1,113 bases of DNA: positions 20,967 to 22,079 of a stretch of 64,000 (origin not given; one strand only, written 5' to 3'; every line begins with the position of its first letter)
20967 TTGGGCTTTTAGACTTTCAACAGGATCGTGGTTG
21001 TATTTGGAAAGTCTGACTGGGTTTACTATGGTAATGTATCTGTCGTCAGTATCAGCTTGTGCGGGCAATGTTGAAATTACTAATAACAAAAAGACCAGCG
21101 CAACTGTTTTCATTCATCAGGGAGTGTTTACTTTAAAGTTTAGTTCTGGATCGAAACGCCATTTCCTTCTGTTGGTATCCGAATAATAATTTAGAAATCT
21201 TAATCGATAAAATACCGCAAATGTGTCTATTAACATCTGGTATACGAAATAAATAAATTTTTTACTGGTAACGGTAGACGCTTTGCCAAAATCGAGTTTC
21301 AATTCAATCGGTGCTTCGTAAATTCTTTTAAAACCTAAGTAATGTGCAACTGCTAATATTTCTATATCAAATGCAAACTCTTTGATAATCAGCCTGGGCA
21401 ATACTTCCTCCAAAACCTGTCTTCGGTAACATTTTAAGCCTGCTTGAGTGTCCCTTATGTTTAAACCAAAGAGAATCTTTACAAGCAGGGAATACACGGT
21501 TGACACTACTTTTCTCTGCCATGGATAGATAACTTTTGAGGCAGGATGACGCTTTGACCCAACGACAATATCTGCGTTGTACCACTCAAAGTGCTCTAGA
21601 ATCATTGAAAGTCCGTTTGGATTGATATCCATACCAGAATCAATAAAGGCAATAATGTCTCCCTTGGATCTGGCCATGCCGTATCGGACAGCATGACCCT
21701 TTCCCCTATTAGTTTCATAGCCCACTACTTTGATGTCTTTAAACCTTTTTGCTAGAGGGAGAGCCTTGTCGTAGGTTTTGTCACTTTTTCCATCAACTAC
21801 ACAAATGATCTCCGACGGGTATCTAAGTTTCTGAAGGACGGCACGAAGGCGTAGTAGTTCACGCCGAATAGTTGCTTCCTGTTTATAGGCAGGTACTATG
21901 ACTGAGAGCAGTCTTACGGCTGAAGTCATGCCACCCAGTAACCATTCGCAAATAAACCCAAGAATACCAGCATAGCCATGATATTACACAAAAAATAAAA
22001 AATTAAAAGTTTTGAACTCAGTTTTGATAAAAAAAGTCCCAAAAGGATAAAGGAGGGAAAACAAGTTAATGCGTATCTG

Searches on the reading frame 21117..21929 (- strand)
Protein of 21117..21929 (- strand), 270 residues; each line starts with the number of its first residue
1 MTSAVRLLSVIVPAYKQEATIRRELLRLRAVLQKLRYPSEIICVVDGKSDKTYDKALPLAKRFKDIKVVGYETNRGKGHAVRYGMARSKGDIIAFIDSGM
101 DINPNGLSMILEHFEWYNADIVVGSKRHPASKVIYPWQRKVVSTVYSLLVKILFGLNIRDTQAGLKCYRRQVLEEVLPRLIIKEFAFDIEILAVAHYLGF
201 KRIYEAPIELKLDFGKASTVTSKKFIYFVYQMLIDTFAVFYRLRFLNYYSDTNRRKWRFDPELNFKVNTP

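Call 4: search_protein_families(library=pfam, proteins=[window:21117-21929:-], max_evalue=0.01)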
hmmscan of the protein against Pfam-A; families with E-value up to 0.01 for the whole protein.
window:21117-21929:- (270 aa): 2 families
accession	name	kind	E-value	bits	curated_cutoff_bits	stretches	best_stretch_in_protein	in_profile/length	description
PF00535.33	Glycos_transf_2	-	3.3e-24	86.1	23.3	1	9-176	1-167/168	Glycosyl transferase family 2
PF13641.12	Glyco_tranf_2_3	-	6.7e-09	36.5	27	1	8-122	3-119/230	Glycosyltransferase like family 2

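Call 5: search_protein_families(library=ncbifam, proteins=[window:21117-21929:-], max_evalue=0.01)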
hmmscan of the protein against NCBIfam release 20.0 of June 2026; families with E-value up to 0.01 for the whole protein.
window:21117-21929:- (270 aa): 21 families
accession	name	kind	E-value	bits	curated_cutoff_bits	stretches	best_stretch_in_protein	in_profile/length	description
TIGR03937.1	PgaC_IcaA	equivalog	1.5e-13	50.5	422.3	1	5-115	44-151/407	poly-beta-1,6-N-acetyl-D-glucosamine synthase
NF007986.1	PRK10714.1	equivalog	3.5e-13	49.3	529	1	3-195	3-188/316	undecaprenyl-phosphate 4-deoxy-4-formamido-L-arabinose transferase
NF047588.1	GlcsyltransPgfSStrep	equivalog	9.2e-12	44.8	500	1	8-177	3-168/308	glycosyltransferase PgfS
NF041875.1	EPS_EpsD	equivalog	6.9e-11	42.1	370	1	8-142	1-136/325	exopolysaccharide biosynthesis glycosyltransferase EpsD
NF058614.1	PPMAGASynPpgS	equivalog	7.1e-11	42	370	1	10-210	4-196/226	polyprenyl-phospho-N-acetylgalactosaminyl synthase PpgS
NF010496.0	PRK13915.1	equivalog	2.2e-10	40.1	262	1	6-100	31-127/307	glucosyl-3-phosphoglycerate synthase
NF007482.0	PRK10073.1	equivalog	8.9e-10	38.1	423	1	1-114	1-110/334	glycosyltransferase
TIGR03965.1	mycofact_glyco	equivalog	2.1e-09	36.8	280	1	7-116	75-181/467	mycofactocin biosynthesis glycosyltransferase MftF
TIGR04283.1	glyco_like_mftF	equivalog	1e-08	35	182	1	8-113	1-96/221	TIGR04283 family arsenosugar biosynthesis glycosyltransferase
TIGR04182.1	glyco_TIGR04182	equivalog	1.1e-08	34.9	325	1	9-209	3-189/293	S-layer glycoprotein N-glycosyltransferase AglJ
TIGR03111.1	glyc2_xrt_Gpos1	hypoth_equivalog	2.6e-08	33.1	363.95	1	8-116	51-158/439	TIGR03111 family XrtG-associated glycosyltransferase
NF047683.1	TeichurnBiosyTuaG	equivalog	4.4e-08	33.1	400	1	1-110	1-107/252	teichuronic acid biosynthesis protein TuaG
NF038299.1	EPS_HpsN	equivalog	7.6e-08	31.7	425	1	7-114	2-106/317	hormogonium polysaccharide biosynthesis glycosyltransferase HpsN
NF041391.1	DPhHxTase_Halo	equivalog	1.1e-07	31.1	375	1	38-176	24-153/213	dolichyl-phosphate hexose transferase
NF041394.1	GtaseAglG_Halo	equivalog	3.8e-05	23.1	440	1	28-126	22-118/304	glucosyl-dolichyl phosphate glucuronosyltransferase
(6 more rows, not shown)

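Call 12: search_solved_structures(query=window:21117-21929:-, max_evalue=0.001, show_alignments=1)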
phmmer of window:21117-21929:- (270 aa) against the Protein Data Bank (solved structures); distinct sequences matched with E-value up to 0.001: 20.
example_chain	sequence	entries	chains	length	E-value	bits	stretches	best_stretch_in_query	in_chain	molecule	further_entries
5mlz_A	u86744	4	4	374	2.8e-13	53.4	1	8-207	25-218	Dolichol monophosphate mannose synthase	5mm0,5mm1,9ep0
5ekp_C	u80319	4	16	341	2e-11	47.3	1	4-142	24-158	Uncharacterized glycosyltransferase sll0501 | Glycosyltransferase sll0501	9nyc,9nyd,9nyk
5eke_A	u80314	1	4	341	2e-11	47.3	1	4-142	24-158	Uncharacterized glycosyltransferase sll0501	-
9nye_A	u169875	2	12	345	2e-11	47.2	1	4-142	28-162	Glycosyltransferase sll0501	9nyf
9hwj_A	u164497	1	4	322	2.8e-09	40.2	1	5-232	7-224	Undecaprenyl-phosphate 4-deoxy-4-formamido-L-arabinose transferase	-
9bhc_C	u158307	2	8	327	5e-09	39.4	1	4-216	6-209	Undecaprenyl-phosphate 4-deoxy-4-formamido-L-arabinose transferase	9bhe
8vxh_A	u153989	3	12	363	6.7e-09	39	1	4-216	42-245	Undecaprenyl-phosphate 4-deoxy-4-formamido-L-arabinose transferase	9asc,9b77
6p61_A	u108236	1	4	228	4.8e-06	29.6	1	7-120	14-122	Glycosyltransferase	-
4y6n_A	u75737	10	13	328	1.1e-05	28.5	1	4-107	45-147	Glucosyl-3-phosphoglycerate synthase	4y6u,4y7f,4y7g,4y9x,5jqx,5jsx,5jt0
3e25_A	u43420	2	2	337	1.1e-05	28.4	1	4-107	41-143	Putative uncharacterized protein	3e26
4ddz_A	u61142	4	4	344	1.2e-05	28.3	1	4-107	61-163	GLUCOSYL-3-PHOSPHOGLYCERATE SYNTHASE (GpgS) | Glucosyl-3-phosphoglycerate synthase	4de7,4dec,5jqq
7pdo_A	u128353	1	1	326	5.8e-05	26.1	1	4-105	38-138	Glucosyl-3-phosphoglycerate synthase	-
7p5l_A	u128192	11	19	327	5.8e-05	26.1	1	4-105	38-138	Glucosyl-3-phosphoglycerate synthase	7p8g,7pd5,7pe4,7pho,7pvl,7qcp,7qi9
3ckj_A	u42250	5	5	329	8.7e-05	25.5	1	4-107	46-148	Putative uncharacterized protein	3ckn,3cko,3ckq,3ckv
8vh7_A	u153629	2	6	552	0.0003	23.7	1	5-99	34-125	Heparosan synthase B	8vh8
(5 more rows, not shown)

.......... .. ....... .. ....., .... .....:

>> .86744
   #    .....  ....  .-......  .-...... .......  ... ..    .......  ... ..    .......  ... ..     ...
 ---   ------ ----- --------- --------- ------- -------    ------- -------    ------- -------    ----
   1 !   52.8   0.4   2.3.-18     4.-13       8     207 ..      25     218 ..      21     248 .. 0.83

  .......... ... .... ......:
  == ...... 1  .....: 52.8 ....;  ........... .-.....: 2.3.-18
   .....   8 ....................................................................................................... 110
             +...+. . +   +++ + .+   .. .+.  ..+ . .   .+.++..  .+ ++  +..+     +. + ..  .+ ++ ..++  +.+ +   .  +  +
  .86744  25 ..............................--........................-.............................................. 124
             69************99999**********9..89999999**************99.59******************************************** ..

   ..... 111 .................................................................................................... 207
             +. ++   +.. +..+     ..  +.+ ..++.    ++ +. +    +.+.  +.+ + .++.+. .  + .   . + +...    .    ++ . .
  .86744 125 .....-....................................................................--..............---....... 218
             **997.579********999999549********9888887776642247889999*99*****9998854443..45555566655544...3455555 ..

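Call 47: find_homologous_proteins(query=window:21117-21929:-, max_evalue=1e-10)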
Query window:21117-21929:- (270 aa): 5737 proteins with E <= 1e-10 among 6563 candidates; the best 120 are listed.
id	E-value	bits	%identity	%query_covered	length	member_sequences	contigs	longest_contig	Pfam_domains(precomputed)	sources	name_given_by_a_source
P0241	6.2e-176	601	100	100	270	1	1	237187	PF13641.13,PF00535.33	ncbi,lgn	-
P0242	3.8e-130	451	75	97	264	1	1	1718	PF13641.13,PF00535.33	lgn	-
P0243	2.1e-128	445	73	97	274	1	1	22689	PF13641.13,PF00535.33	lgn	-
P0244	1.1e-127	443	69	99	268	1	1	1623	PF13641.13,PF00535.33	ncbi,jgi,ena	-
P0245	1.1e-127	443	71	98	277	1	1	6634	PF00535.33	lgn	-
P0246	2.7e-127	442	73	98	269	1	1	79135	PF13641.13,PF00535.33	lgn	-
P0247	3.1e-127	442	72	98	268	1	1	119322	PF00535.33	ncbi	-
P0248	4.1e-127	441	71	98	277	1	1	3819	PF00535.33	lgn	-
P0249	6.6e-127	441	70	98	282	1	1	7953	PF13641.13,PF00535.33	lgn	-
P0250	9.3e-127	440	72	98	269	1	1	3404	PF13641.13,PF00535.33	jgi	jgi:glycosyltransferase involved in cell wall biosynthesis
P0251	1.2e-126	440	73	97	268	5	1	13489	PF00535.33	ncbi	-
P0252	1.6e-126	439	70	98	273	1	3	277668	PF13641.13,PF00535.33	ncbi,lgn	-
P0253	1.7e-126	439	70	99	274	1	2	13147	PF13641.13,PF00535.33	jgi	jgi:glycosyltransferase involved in cell wall biosynthesis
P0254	2.9e-126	438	69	99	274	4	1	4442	PF00535.33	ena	-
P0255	4.7e-126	438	71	97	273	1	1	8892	PF00535.33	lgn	-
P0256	4.8e-126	438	72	98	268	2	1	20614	PF13641.13,PF00535.33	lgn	-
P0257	9.2e-126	437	73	98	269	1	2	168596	PF00535.33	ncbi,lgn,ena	-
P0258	1.4e-125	436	70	98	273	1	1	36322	PF00535.33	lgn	-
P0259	1.5e-125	436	69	98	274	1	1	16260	PF13641.13,PF00535.33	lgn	-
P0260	1.8e-125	436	73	99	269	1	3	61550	PF00535.33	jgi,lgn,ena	jgi:glycosyltransferase involved in cell wall biosynthesis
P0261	1.8e-125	436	69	99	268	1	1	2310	PF13641.13,PF00535.33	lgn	-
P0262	1.9e-125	436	69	97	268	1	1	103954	PF13641.13,PF00535.33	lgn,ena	-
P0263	2.5e-125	435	68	98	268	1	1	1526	PF00535.33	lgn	-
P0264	3.6e-125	435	70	97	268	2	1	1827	PF13641.13,PF00535.33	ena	-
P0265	3.9e-125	435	69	99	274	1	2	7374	PF13641.13,PF00535.33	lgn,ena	-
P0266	4.6e-125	435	68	98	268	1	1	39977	PF13641.13,PF00535.33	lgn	-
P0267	4.8e-125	434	72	97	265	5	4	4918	PF00535.33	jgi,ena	-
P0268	5.0e-125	434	71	98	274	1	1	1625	PF00535.33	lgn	-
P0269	7.4e-125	434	67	98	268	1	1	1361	PF00535.33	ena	-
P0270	1.2e-124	433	69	99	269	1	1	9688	PF00535.33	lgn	-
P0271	1.4e-124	433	66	98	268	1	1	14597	PF00535.33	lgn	-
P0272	1.6e-124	433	72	97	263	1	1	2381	PF13641.13,PF00535.33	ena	-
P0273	1.7e-124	433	72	98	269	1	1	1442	PF00535.33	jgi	jgi:glycosyltransferase involved in cell wall biosynthesis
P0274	1.9e-124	433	67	99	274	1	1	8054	PF00535.33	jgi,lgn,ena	-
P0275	2.3e-124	432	67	99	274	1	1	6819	PF13641.13,PF00535.33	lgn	-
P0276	3.1e-124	432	71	98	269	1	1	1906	PF00535.33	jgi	jgi:glycosyltransferase involved in cell wall biosynthesis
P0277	3.1e-124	432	68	98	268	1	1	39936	PF00535.33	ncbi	-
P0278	3.4e-124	432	68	98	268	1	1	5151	PF00535.33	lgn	-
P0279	3.6e-124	432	69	97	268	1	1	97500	PF00535.33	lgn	-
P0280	3.7e-124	432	69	98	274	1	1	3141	PF00535.33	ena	-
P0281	4.0e-124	431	66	98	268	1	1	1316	PF00535.33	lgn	-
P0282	4.2e-124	431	69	98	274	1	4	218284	PF00535.33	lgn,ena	-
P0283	4.4e-124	431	68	100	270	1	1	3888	PF13641.13,PF00535.33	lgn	-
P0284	5.5e-124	431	72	97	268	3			PF00535.33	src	-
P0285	6.1e-124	431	67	98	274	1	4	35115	PF00535.33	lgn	-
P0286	6.7e-124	431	72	97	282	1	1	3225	PF00535.33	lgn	-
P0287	8.2e-124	430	69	98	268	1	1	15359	PF00535.33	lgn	-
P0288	9.7e-124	430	69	97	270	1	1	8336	PF00535.33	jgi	-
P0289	1.0e-123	430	68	98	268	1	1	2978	PF00535.33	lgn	-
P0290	1.0e-123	430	69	98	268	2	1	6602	PF13641.13,PF00535.33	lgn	-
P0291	1.0e-123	430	70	99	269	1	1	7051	PF00535.33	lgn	-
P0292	1.1e-123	430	67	98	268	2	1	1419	PF00535.33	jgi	-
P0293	1.2e-123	430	69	98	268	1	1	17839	PF00535.33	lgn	-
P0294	1.3e-123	430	67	99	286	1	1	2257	PF00535.33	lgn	-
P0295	1.3e-123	430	69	98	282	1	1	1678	PF00535.33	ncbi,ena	-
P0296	1.4e-123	430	68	98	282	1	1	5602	PF00535.33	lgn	-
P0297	1.7e-123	429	66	99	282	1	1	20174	PF00535.33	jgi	-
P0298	1.7e-123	429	72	97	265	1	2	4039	PF00535.33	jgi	jgi:glycosyltransferase involved in cell wall biosynthesis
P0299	1.7e-123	429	66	98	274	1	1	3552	PF00535.33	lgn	-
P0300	1.9e-123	429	68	98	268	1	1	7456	PF13641.13,PF00535.33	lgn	-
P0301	2.0e-123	429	67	98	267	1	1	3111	PF13641.13,PF00535.33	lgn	-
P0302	2.3e-123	429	67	98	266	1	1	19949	PF00535.33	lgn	-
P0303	2.3e-123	429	70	97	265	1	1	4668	PF13641.13,PF00535.33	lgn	-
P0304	2.4e-123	429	70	98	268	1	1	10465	PF13641.13,PF00535.33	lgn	-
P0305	2.5e-123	429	66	98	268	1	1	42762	PF00535.33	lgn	-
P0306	2.5e-123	429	69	97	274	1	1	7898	PF00535.33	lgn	-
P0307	3.1e-123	429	68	98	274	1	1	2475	PF00535.33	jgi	jgi:glycosyltransferase involved in cell wall biosynthesis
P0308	3.6e-123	428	67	98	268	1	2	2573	PF00535.33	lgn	-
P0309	3.8e-123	428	66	98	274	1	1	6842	PF00535.33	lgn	-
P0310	4.2e-123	428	65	97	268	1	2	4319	PF00535.33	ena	-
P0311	4.7e-123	428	67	99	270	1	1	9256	PF13641.13,PF00535.33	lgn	-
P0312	5.7e-123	428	68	99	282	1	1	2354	PF13641.13,PF00535.33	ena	-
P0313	5.9e-123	428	66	98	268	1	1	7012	PF00535.33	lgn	-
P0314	6.0e-123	428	68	98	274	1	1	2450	PF00535.33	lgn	-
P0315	6.5e-123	427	68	98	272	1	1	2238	PF13641.13,PF00535.33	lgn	-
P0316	7.0e-123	427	68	98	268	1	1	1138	PF13641.13,PF00535.33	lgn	-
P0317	7.5e-123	427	68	98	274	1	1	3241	PF00535.33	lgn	-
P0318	7.8e-123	427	66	99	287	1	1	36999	PF00535.33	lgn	-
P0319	8.0e-123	427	69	98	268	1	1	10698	PF00535.33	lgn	-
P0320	8.5e-123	427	70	98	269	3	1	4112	PF00535.33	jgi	jgi:dolichol-phosphate mannosyltransferase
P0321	8.9e-123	427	69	98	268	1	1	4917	PF00535.33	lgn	-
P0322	9.9e-123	427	67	98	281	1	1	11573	PF00535.33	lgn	-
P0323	1.0e-122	427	68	98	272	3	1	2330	PF00535.33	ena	-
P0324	1.1e-122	427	68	98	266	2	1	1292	PF00535.33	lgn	-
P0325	1.1e-122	427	68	98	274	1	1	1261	PF13641.13,PF00535.33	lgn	-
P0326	1.4e-122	426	67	98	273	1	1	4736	PF00535.33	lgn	-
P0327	1.6e-122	426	70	98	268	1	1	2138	PF00535.33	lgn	-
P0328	1.6e-122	426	67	98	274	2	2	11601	PF00535.33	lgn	-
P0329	1.8e-122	426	68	99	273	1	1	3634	PF00535.33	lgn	-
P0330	1.9e-122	426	71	97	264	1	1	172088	PF00535.33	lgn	-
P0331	1.9e-122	426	69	99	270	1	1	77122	PF00535.33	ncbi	-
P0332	1.9e-122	426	68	98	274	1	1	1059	PF00535.33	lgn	-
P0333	2.1e-122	426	67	98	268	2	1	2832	PF00535.33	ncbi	-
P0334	2.2e-122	426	66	99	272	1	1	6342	PF13641.13,PF00535.33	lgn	-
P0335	2.2e-122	426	69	98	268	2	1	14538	PF13641.13,PF00535.33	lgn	-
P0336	2.4e-122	426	67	99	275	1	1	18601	PF00535.33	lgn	-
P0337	2.6e-122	425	65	98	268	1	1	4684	PF13641.13,PF00535.33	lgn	-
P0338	2.7e-122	425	68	98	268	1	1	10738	PF00535.33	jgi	jgi:glycosyltransferase involved in cell wall biosynthesis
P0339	2.7e-122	425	68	98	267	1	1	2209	PF00535.33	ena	-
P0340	2.8e-122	425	67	98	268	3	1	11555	PF00535.33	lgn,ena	-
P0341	2.9e-122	425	66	99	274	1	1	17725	PF00535.33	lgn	-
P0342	3.1e-122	425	67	99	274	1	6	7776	PF13641.13,PF00535.33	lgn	-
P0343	3.1e-122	425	67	98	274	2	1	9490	PF13641.13,PF00535.33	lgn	-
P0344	3.2e-122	425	68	97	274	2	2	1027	PF13641.13,PF00535.33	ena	-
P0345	3.3e-122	425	67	98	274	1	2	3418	PF00535.33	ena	-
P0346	3.4e-122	425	67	98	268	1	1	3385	PF00535.33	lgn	-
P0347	3.5e-122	425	67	99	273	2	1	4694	PF13641.13,PF00535.33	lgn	-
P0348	3.5e-122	425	68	99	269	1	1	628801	PF13641.13,PF00535.33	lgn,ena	-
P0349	4.1e-122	425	68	98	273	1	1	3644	PF00535.33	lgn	-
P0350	4.3e-122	425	70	97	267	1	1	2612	PF00535.33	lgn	-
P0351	4.3e-122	425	66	98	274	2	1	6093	PF00535.33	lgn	-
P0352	4.6e-122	425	67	98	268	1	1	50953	PF13641.13,PF00535.33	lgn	-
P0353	4.7e-122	425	67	98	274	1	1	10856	PF00535.33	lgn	-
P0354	4.9e-122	425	65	99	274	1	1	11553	PF00535.33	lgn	-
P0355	5.1e-122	425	66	99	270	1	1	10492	PF13641.13,PF00535.33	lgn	-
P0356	5.1e-122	425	68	100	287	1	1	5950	PF00535.33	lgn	-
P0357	5.2e-122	425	67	98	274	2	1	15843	PF00535.33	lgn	-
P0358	5.5e-122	424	67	98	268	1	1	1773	PF13641.13,PF00535.33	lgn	-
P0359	7.9e-122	424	68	98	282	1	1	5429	PF13641.13,PF00535.33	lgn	-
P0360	8.1e-122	424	67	98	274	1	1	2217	PF00535.33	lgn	-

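Call 60: predict_structure(alignment_id=A3)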
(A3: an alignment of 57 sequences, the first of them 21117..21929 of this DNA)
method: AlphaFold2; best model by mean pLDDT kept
length: 270 residues; sequences in the alignment: 57
mean_pLDDT: 89.1   pTM: 0.87
mean pLDDT of the five models: 89.1, 86.1, 86.0, 85.9, 83.7
residues with pLDDT >= 90: 166; 70-90: 90; 50-70: 13; < 50: 1
segments of 3 or more residues with pLDDT < 50: none
pLDDT, mean of each block of 10 residues (from residue 1): 83 96 96 95 96 98 98 91 95 89 84 94 86 79 91 92 86 94 84 96 89 62 85 94 91 83 79
secondary structure, 60 per line:
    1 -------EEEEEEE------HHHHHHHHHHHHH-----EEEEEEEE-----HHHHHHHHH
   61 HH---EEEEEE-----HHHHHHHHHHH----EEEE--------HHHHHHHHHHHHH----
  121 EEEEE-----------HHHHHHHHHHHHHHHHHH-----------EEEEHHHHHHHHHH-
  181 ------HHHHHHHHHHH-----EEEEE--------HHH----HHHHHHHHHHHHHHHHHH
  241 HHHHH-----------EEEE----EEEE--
elements in order: E8-14 H21-33 E39-46 H52-62 E66-71 H77-87 E92-95 H104-116 E121-125 H137-154 E166-169 H170-179 H187-197 E203-207 H223-245 E257-260 E265-268

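Call 63: fold_search(model_id=the predicted structure, library=pdb)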
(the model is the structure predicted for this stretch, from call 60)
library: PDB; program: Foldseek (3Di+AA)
matches with E <= 10: 1687; with E <= 0.001: 455
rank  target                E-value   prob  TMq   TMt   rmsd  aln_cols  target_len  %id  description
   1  9bhc_B                1.9e-15  1.00  0.69  0.61   3.3       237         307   20  Salmonella undecaprenyl-phosphate 4-deoxy-4-formamido-L-arabinose transferase (ArnC) (released 2025-02-12)
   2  9asc_A                2.3e-15  1.00  0.66  0.57   4.4       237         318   20  Cryo-EM Structure of the Glycosyltransferase ArnC from Salmonella enterica in the UDP-bound State Determined on Talos  (released 2025-02-05)
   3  9bhc_A                3.4e-15  1.00  0.70  0.62   3.3       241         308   19  Salmonella undecaprenyl-phosphate 4-deoxy-4-formamido-L-arabinose transferase (ArnC) (released 2025-02-12)
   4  8vxh_A                7.9e-15  1.00  0.68  0.59   3.8       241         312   20  Cryo-EM Structure of the Glycosyltransferase ArnC from Salmonella enterica in the Apo State Determined on Talos Arctic (released 2025-02-05)
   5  9b77_A                1.7e-14  1.00  0.68  0.60   3.6       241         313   19  Cryo-EM Structure of the Glycosyltransferase ArnC from Salmonella enterica in the Apo State Determined on Krios micros (released 2025-02-05)
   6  5mlz                  5.2e-14  1.00  0.65  0.51   5.5       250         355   22  Dolichyl phosphate mannose synthase in complex with GDP and Mg2+ (released 2017-08-09)
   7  9nyf_A                1.1e-13  1.00  0.65  0.58   4.6       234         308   20  Cryo-EM structure of the glycosyltransferase GtrB (tetramer volume) (released 2025-12-17)
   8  5mm1                  2.4e-13  1.00  0.64  0.52   5.2       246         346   22  Dolichyl phosphate mannose synthase in complex with GDP and dolichyl phosphate mannose (released 2017-08-09)
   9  9ep0                  2.5e-13  1.00  0.64  0.52   5.1       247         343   23  Dolichyl phosphate mannose synthase in complex with donor (GDP-Man) and traces of acceptor (Dol55P) and product (Dol55P- (released 2025-10-01)
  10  9hwj_A                2.5e-13  1.00  0.62  0.56  14.5       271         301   18  Structure of Undecaprenyl-phosphate 4-deoxy-4-formamido-L-arabinose transferase embedded in nanodisc (released 2026-01-14)
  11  9nyc_A                3.2e-13  1.00  0.66  0.58   4.7       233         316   20  Cryo-EM structure of the glycosyltransferase GtrB in the substrate-bound state (released 2025-12-17)
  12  9nyd_C                4.9e-13  1.00  0.66  0.59   3.8       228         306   20  Cryo-EM structure of the glycosyltransferase GtrB in the pre-catalysis and product-bound state (released 2025-12-17)
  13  9nyd_B                1.0e-12  1.00  0.65  0.58   4.0       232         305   20  Cryo-EM structure of the glycosyltransferase GtrB in the pre-catalysis and product-bound state (released 2025-12-17)
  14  9bhe_A                1.7e-12  1.00  0.66  0.58   4.1       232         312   19  Salmonella undecaprenyl-phosphate 4-deoxy-4-formamido-L-arabinose transferase (ArnC) bound to UDP (released 2025-02-12)
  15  9nyd_A                2.3e-12  1.00  0.68  0.59   3.7       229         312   20  Cryo-EM structure of the glycosyltransferase GtrB in the pre-catalysis and product-bound state (released 2025-12-17)
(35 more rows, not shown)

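Call 86: find_related_loci(query=window:21117-21929:-, collection=metagenome_contigs, flank=5000)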
Query window:21117-21929:- (270 aa) in metagenome_contigs; peptide patterns used: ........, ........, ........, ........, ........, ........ (x = any residue, [..] = any of these).
521 stretches matched a pattern; 369 encode a relative of the query (tblastn E <= 1e-3); the best 80 are kept; 80 distinct loci.
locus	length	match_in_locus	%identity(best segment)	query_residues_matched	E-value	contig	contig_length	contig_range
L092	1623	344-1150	68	1-269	1e-144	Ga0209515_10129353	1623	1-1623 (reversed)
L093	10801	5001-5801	73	5-270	8e-132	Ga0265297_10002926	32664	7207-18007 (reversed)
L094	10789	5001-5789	69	6-268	4e-131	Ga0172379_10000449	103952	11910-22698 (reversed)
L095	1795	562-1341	72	8-270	6e-141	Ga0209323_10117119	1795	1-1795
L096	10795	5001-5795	71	2-269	1e-130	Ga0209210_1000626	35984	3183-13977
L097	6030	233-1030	69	3-268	6e-131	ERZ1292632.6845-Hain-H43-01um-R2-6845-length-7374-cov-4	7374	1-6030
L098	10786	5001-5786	73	7-268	2e-130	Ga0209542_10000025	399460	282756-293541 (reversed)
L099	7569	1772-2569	67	3-268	3e-130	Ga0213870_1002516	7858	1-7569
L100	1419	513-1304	67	5-268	8e-141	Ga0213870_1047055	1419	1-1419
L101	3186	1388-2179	68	5-268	3e-133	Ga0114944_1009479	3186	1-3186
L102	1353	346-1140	70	6-269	2e-140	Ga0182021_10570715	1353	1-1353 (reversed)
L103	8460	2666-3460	68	4-268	8e-127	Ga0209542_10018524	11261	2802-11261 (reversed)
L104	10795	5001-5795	65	5-269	8e-127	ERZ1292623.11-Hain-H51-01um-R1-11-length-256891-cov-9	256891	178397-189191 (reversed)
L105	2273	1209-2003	68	5-268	3e-134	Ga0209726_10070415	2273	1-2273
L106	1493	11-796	68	8-269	2e-137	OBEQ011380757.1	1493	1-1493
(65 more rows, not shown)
